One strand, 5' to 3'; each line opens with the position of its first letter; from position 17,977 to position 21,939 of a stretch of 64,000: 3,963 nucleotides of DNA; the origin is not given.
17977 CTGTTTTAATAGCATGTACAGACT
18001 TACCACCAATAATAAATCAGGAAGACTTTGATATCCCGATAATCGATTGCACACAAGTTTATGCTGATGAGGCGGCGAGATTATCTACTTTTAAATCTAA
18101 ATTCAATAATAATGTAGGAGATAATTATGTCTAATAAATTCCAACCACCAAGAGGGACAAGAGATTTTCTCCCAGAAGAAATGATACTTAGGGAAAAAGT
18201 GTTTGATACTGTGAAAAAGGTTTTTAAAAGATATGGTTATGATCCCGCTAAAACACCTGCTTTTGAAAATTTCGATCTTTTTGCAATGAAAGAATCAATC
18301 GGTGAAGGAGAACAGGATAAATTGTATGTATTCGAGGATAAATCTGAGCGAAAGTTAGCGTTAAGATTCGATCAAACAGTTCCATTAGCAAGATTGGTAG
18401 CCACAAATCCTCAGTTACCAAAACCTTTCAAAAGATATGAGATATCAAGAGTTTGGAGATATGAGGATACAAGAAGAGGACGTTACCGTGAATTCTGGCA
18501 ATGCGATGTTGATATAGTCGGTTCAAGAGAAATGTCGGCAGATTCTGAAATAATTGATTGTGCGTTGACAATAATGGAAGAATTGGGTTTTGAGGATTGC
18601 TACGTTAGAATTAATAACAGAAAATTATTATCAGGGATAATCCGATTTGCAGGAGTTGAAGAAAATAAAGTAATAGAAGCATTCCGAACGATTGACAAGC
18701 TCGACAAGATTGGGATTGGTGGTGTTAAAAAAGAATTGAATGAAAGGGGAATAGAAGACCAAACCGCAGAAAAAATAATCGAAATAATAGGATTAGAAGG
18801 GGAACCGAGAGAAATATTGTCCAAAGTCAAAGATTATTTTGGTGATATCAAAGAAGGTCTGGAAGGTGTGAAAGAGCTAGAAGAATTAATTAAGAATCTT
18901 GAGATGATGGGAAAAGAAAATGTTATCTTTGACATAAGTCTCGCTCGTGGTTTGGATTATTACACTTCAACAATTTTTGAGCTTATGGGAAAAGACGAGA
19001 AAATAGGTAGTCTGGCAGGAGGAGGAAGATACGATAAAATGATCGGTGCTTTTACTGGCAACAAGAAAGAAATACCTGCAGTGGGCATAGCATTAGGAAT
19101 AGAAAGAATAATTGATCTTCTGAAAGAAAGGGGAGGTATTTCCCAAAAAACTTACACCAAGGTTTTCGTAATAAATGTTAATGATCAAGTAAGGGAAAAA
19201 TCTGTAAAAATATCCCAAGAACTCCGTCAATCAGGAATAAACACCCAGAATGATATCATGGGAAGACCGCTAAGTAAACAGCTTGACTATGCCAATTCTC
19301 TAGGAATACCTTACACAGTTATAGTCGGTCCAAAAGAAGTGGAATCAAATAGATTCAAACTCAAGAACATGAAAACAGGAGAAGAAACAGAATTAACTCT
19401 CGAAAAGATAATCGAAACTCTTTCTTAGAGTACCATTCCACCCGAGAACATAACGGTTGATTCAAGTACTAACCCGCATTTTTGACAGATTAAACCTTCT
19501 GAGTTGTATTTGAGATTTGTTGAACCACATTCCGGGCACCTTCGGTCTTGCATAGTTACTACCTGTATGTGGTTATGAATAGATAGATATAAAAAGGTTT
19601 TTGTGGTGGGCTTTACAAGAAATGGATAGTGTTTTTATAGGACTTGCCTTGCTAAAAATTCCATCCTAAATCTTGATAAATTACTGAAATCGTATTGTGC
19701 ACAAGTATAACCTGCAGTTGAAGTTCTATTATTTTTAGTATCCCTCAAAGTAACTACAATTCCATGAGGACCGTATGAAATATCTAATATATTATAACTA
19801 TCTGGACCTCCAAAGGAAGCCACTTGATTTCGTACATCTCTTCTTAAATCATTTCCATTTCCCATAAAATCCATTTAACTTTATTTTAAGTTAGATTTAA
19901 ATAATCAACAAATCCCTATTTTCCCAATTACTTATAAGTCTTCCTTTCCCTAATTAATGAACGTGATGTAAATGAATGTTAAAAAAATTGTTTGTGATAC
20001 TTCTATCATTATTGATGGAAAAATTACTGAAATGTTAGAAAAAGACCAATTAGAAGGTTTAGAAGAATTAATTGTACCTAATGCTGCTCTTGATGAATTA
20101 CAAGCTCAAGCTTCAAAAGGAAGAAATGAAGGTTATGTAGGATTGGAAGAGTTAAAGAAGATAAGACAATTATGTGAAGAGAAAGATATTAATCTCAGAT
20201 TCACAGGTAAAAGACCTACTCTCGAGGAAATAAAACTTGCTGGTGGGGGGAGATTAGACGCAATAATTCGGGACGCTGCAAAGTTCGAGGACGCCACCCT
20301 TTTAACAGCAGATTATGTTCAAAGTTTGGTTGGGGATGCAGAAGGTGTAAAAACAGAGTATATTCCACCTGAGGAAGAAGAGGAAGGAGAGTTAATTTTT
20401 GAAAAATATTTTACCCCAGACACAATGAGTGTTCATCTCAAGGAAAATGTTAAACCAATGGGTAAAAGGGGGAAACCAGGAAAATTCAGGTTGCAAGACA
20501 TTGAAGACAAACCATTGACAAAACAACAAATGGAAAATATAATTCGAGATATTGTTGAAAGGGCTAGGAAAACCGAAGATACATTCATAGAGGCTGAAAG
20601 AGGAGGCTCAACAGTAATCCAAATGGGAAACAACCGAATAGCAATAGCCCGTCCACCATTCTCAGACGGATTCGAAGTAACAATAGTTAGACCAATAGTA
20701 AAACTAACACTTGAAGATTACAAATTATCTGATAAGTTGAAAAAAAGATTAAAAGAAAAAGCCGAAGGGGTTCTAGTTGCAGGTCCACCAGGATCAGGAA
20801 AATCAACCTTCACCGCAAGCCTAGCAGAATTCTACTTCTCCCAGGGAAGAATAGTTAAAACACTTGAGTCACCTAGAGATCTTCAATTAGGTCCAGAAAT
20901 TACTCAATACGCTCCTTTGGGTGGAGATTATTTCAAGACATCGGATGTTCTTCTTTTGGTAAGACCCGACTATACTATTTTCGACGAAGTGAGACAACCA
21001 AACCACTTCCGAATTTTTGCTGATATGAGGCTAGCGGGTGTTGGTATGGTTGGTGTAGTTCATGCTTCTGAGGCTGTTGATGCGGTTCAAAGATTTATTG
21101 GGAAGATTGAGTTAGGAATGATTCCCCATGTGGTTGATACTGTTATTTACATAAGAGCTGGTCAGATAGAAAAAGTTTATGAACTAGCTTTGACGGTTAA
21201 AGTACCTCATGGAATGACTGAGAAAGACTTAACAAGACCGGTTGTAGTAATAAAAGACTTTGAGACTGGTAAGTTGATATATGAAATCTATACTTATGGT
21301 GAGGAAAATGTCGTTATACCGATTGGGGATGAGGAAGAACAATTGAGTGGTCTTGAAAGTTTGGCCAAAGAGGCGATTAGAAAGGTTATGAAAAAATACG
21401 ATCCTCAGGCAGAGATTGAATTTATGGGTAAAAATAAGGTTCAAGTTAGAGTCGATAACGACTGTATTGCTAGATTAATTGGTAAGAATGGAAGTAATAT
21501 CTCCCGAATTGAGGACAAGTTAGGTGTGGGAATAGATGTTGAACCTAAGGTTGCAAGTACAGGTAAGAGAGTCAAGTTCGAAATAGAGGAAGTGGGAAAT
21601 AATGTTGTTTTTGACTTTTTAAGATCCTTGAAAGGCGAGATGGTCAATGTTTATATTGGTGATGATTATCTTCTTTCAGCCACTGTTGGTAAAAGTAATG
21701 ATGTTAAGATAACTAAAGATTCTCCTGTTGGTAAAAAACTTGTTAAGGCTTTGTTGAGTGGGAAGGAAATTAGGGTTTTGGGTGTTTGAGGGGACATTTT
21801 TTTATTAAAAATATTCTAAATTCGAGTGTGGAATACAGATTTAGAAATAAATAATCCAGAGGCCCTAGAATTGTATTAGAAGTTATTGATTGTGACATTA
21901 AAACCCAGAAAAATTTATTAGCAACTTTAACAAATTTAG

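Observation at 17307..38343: Repeated architecture tRNA(X) -> amino-acid racemase -> X-tRNA synthetase (His and Tyr loci)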

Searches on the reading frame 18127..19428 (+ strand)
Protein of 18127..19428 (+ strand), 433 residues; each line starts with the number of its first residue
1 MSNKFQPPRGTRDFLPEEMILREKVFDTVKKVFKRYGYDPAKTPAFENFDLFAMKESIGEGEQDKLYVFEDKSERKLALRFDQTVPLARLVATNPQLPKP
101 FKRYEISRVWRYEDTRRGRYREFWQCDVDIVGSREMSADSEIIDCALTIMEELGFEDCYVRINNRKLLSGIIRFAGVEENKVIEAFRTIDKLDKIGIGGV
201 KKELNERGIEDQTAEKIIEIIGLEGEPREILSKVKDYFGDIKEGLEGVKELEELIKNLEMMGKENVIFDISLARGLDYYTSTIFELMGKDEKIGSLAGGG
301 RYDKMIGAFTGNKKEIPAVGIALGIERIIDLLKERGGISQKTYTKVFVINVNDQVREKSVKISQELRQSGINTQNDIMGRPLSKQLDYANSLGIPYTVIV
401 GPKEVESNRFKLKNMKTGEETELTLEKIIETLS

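Call 6: search_protein_families(library=pfam, proteins=[window:18127-19428:+], max_evalue=0.01)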
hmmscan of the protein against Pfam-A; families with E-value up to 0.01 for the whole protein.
window:18127-19428:+ (433 aa): 6 families
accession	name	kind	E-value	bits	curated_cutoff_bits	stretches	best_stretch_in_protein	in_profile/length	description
PF13393.11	tRNA-synt_His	-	2.2e-47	162.3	25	1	10-328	1-308/308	Histidyl-tRNA synthetase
PF03129.25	HGTP_anticodon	-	4e-18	65.8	21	1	345-432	1-91/94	Anticodon binding domain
PF00587.30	tRNA-synt_2b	-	1.5e-09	38.6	29.3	1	67-333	1-176/179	tRNA synthetase class II core domain (G, H, P, S and T)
PF01409.25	tRNA-synt_2d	-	5.4e-07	29.8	19.8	1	23-133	20-135/246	tRNA synthetases class II core domain (F)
PF00152.25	tRNA-synt_2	-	1.6e-05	24.5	25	1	17-130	20-121/308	tRNA synthetases class II (D, K and N)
PF02334.22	RTP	-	0.0019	19.1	26.7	0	23-49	26-52/113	Replication terminator protein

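Call 47: search_protein_families(library=ncbifam, proteins=[window:18127-19428:+], max_evalue=0.001)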
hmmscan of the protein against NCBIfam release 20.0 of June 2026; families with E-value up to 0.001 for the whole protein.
window:18127-19428:+ (433 aa): 30 families (the best 25 are shown)
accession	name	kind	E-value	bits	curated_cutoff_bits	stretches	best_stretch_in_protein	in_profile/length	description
TIGR00442.1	hisS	equivalog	3.5e-121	405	286.75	1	6-424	1-405/406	histidine--tRNA ligase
NF009085.0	PRK12420.1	equivalog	3e-114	382.7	540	1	8-429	7-423/426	histidine--tRNA ligase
TIGR00443.1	hisZ_biosyn_reg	equivalog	6.8e-64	215.9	271.65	1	12-333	1-313/314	ATP phosphoribosyltransferase regulatory subunit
NF008942.0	PRK12292.2-5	equivalog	3e-52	177.7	643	1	8-429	12-424/434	ATP phosphoribosyltransferase regulatory subunit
NF008940.0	PRK12292.2-3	equivalog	1.1e-50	172.6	450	1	5-398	3-389/404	ATP phosphoribosyltransferase regulatory subunit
NF008941.0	PRK12292.2-4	equivalog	1.1e-46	159.5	447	1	4-372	6-359/393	ATP phosphoribosyltransferase regulatory subunit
NF008936.0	PRK12292.1-3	equivalog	3.9e-45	154.4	492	1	7-404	7-395/406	ATP phosphoribosyltransferase regulatory subunit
NF008945.0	PRK12292.3-3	equivalog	4.8e-38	131.2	409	1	7-399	2-357/368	ATP phosphoribosyltransferase regulatory subunit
NF008953.0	PRK12295.1-6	equivalog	2.8e-33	115.4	384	2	203-329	247-376/384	ATP phosphoribosyltransferase regulatory subunit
NF008938.0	PRK12292.1-6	equivalog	4.3e-33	114.8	833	1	7-344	8-336/420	ATP phosphoribosyltransferase regulatory subunit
NF008939.0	PRK12292.2-1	equivalog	3.9e-30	104.9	335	1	5-374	3-363/391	ATP phosphoribosyltransferase regulatory subunit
NF008943.0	PRK12292.3-1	equivalog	6.1e-21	74.9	690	1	8-333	27-331/403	ATP phosphoribosyltransferase regulatory subunit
NF008935.0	PRK12292.1-1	equivalog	3.3e-20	72.4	350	1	5-335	4-320/382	ATP phosphoribosyltransferase regulatory subunit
NF009086.0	PRK12421.1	equivalog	3.4e-20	72.3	318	1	7-376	9-361/389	ATP phosphoribosyltransferase regulatory subunit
TIGR00418.1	thrS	equivalog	7.8e-20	71.3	383.65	2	321-432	447-561/565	threonine--tRNA ligase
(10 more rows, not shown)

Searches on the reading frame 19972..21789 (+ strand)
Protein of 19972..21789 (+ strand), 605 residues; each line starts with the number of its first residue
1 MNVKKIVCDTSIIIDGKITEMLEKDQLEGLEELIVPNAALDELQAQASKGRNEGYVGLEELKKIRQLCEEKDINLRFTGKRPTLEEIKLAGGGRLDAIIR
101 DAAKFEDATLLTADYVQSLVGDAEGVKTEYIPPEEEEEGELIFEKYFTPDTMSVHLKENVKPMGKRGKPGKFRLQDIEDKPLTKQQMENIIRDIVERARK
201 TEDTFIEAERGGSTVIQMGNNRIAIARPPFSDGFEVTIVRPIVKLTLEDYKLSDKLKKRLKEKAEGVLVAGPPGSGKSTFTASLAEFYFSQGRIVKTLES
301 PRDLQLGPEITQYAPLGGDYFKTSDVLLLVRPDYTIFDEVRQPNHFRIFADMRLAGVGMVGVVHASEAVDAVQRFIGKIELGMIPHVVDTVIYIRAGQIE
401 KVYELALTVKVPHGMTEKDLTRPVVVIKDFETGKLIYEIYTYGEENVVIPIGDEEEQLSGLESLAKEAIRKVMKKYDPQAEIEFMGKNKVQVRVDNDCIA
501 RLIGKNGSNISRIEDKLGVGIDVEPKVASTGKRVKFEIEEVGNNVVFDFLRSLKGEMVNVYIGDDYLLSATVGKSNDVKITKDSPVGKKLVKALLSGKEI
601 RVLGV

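Call 67: search_protein_families(library=pfam, proteins=[window:19972-21789:+], max_evalue=0.001)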
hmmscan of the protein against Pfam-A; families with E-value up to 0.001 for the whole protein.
window:19972-21789:+ (605 aa): 6 families
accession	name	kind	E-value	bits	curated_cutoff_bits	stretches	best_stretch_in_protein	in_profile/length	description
PF01850.27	PIN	-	1.1e-08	36.2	23.6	1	6-117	1-114/120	PIN domain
PF00437.27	T2SSE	-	3.9e-08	32.8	24.9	1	253-376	131-256/370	Type II/IV secretion system protein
PF00013.35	KH_1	-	1.4e-07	31.6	21.5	1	490-526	2-39/66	KH domain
PF13191.12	AAA_16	-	0.00026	21.9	32.6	1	252-376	12-124/167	AAA ATPase domain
PF13083.13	KH_KhpA-B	-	0.00043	20.6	32.1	0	466-511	5-52/73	KhpA/KhpB, KH domain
PF20720.3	nSTAND3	-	0.00046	20.4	27.2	0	256-304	10-57/155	Novel STAND NTPase 3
